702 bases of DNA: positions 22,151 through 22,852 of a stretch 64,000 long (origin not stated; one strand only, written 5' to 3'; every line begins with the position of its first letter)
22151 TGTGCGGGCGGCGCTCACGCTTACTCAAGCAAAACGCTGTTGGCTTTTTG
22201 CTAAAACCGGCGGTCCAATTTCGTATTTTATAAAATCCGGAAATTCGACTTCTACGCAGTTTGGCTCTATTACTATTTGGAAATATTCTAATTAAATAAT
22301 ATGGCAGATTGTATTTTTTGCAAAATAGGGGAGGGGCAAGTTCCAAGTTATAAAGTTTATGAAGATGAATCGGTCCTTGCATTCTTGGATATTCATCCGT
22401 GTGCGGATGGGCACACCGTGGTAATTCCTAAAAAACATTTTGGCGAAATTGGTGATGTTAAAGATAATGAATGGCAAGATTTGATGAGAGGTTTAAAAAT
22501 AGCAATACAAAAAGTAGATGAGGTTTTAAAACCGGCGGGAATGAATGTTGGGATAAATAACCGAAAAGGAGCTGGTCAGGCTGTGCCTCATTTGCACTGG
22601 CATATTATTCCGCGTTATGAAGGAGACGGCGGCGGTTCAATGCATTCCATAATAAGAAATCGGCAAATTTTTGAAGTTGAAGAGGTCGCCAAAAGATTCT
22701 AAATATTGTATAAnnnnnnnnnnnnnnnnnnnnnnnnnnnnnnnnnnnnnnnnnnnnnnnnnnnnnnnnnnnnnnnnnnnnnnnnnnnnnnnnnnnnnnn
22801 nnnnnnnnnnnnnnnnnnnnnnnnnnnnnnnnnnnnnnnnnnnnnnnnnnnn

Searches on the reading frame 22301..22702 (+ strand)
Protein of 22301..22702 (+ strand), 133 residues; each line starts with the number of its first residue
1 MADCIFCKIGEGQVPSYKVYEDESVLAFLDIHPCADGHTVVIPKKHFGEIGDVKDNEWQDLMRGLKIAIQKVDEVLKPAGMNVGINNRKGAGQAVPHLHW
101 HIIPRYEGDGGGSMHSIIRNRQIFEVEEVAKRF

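Call 81: search_protein_families(library=pfam, proteins=[window:22301-22702:+], max_evalue=0.0001)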
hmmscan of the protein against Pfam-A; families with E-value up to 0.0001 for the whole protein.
window:22301-22702:+ (133 aa): 2 families
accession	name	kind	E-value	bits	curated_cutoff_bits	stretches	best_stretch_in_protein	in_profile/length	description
PF01230.28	HIT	-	5.5e-27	94.7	21.5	1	12-107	2-97/98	HIT domain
PF11969.13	DcpS_C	-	1.3e-14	55.1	24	1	4-109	2-107/114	Scavenger mRNA decapping enzyme C-term binding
